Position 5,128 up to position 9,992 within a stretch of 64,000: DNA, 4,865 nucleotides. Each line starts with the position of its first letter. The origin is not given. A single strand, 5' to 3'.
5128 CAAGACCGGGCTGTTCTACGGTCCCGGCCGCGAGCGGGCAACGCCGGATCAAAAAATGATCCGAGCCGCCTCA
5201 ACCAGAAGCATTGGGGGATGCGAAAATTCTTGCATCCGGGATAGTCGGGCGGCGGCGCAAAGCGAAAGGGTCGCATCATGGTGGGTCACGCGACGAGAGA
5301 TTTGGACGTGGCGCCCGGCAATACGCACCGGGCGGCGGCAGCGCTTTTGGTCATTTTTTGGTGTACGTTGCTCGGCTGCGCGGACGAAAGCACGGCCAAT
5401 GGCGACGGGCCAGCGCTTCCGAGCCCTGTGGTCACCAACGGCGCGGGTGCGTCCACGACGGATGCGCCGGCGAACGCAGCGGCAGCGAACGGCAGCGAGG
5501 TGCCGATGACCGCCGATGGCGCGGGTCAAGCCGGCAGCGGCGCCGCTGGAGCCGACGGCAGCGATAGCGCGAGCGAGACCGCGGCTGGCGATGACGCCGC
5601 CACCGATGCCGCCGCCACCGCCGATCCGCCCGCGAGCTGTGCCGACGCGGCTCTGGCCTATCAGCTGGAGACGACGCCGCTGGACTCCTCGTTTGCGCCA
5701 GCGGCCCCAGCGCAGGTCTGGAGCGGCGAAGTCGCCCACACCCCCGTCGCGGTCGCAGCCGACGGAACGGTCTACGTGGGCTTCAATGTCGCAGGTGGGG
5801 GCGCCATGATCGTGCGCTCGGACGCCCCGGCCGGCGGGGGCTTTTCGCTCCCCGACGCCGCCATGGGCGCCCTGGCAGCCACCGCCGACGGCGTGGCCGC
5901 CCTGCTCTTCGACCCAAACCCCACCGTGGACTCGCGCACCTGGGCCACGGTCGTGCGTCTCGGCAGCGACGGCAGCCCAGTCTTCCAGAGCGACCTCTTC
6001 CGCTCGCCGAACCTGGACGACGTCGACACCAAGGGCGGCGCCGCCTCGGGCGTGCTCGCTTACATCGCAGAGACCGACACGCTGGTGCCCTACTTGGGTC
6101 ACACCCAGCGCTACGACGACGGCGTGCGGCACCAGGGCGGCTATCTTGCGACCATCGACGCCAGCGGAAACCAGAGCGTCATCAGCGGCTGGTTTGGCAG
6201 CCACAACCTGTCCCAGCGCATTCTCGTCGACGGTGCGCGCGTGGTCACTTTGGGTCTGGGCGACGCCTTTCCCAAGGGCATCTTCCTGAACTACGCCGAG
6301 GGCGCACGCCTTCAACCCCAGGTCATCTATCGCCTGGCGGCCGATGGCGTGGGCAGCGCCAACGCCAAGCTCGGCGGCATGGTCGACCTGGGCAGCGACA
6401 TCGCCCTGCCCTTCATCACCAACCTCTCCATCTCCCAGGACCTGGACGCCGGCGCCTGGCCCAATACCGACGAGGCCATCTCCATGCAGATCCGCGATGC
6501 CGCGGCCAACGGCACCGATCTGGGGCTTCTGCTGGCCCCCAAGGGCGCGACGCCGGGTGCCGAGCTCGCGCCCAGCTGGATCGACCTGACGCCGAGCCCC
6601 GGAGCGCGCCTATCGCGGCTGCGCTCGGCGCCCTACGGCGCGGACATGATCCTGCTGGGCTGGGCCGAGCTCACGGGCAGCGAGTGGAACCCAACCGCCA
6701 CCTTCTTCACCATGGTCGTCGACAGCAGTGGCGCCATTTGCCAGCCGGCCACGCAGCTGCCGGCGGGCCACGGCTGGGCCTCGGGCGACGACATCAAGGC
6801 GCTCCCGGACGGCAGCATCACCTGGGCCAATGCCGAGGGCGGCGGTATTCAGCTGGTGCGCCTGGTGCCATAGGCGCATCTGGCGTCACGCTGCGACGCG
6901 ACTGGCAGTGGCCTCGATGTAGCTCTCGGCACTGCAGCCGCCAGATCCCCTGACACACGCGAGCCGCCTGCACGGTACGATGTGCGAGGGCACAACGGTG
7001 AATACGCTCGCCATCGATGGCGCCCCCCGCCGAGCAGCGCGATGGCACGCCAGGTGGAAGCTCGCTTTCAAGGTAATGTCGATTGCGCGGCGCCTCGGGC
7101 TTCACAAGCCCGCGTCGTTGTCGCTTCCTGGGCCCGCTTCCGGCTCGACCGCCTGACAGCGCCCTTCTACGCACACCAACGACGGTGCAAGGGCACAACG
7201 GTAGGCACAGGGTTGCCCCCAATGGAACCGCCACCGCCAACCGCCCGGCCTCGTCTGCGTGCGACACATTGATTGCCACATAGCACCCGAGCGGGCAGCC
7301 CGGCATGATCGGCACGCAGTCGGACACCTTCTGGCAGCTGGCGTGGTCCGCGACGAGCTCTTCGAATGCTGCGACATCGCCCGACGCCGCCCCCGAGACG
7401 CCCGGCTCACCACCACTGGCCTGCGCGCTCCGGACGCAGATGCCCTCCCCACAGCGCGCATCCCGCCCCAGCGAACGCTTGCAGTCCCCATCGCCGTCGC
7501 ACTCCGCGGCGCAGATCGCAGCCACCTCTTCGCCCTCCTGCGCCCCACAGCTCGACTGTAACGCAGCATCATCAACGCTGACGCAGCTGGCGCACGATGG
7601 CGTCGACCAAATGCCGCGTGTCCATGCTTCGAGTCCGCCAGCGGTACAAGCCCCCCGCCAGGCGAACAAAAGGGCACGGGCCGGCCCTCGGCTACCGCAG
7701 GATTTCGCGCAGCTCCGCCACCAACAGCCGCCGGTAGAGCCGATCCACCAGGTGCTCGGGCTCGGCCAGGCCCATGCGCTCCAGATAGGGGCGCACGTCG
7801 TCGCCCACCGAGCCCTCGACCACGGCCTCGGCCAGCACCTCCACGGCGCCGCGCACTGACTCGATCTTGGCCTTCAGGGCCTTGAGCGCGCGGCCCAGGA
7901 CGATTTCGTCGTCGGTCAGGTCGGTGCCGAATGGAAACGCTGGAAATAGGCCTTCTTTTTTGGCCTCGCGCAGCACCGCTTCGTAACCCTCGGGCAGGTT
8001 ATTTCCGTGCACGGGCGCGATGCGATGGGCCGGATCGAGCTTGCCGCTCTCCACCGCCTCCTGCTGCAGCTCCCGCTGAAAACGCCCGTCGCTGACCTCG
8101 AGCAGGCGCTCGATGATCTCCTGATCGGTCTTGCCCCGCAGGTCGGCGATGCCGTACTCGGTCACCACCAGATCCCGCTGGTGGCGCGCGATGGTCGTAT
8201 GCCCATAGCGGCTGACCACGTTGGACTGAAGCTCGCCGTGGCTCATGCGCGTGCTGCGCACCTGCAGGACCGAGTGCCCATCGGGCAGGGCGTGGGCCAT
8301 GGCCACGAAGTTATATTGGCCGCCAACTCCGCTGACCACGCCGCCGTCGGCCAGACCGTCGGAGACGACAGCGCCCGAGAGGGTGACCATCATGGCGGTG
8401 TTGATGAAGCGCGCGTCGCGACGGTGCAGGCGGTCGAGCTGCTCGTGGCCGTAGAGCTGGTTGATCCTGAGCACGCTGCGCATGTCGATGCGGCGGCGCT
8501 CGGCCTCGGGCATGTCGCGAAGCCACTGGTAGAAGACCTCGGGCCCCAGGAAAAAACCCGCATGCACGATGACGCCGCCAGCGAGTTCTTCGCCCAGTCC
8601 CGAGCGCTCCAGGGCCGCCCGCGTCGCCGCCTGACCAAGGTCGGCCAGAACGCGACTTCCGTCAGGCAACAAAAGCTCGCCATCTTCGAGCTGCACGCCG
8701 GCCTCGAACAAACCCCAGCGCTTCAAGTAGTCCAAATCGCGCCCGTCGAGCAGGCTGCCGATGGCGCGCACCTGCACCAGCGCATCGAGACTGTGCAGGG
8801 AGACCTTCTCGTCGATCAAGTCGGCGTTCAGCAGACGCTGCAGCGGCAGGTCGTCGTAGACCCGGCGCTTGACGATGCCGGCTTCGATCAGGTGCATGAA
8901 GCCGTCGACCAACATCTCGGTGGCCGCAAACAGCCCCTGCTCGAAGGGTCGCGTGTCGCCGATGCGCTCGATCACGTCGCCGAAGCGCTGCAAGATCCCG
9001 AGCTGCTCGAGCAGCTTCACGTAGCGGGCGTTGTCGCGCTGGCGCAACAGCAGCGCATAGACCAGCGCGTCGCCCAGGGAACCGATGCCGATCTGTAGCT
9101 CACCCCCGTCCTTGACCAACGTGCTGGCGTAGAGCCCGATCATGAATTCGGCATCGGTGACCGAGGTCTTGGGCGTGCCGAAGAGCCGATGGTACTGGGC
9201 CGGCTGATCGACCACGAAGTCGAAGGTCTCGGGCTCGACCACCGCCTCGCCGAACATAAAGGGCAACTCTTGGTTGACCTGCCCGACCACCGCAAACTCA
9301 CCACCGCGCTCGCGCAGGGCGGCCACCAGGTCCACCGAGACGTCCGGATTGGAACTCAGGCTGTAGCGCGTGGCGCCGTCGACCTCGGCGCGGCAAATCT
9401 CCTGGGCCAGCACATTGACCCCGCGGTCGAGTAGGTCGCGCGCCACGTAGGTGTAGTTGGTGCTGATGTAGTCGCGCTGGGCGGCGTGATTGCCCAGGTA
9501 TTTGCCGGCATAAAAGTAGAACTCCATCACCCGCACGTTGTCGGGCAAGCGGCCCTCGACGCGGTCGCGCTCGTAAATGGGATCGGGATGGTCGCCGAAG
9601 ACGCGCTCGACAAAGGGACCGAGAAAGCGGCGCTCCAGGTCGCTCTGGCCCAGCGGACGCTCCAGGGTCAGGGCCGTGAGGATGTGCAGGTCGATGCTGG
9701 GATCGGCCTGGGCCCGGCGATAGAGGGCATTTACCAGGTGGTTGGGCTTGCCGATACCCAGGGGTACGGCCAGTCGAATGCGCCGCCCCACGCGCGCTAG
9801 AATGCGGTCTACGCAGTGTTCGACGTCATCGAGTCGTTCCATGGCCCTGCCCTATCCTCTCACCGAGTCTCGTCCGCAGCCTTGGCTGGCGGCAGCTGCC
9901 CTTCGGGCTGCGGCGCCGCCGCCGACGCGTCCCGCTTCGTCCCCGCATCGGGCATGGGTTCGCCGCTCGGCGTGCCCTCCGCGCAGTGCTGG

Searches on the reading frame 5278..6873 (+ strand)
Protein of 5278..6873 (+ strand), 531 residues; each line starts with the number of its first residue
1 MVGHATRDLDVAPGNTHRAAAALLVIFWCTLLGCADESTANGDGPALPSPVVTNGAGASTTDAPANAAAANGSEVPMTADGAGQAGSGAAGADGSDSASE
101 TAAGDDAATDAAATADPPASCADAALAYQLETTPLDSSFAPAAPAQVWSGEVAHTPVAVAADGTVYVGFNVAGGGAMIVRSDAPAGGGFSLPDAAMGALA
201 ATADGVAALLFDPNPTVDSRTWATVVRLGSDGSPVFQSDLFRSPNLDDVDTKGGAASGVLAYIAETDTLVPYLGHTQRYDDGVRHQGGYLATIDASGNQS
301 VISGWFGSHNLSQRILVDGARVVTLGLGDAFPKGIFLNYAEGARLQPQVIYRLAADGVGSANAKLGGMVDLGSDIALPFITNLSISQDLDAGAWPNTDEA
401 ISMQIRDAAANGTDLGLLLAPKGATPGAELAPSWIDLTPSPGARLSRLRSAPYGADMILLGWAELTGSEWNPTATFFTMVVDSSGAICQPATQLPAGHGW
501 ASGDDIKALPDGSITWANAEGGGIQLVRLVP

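Call 84: find_encoding_contigs(protein=window:5278-6873:+, flank=10000, max_places=4)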
Protein window:5278-6873:+ (531 aa): no gene with exactly this product is on record in the collection.

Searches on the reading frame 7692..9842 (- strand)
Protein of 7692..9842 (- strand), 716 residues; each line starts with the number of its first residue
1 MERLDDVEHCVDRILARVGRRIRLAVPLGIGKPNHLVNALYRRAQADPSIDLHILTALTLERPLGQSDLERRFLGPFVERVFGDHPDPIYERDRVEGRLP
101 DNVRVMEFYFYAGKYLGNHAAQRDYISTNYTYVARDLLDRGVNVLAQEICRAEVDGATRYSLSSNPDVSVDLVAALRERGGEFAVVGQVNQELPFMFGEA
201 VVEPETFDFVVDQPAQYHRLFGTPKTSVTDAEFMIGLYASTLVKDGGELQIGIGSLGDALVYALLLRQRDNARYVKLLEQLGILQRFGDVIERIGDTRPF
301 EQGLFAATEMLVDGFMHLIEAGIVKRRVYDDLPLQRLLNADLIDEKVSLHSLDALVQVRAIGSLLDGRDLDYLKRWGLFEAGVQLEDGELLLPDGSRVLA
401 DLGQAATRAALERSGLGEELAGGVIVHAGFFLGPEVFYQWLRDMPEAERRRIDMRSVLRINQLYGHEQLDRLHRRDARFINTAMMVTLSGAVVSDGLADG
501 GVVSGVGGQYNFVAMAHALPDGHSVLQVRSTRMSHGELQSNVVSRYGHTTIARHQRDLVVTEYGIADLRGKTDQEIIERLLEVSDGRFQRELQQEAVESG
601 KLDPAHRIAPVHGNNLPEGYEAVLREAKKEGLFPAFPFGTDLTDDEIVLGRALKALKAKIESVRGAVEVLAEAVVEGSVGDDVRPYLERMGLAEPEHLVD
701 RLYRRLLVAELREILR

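Call 82: find_encoding_contigs(protein=window:7692-9842:-, flank=10000, max_places=4)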
Protein window:7692-9842:- (716 aa): no gene with exactly this product is on record in the collection.
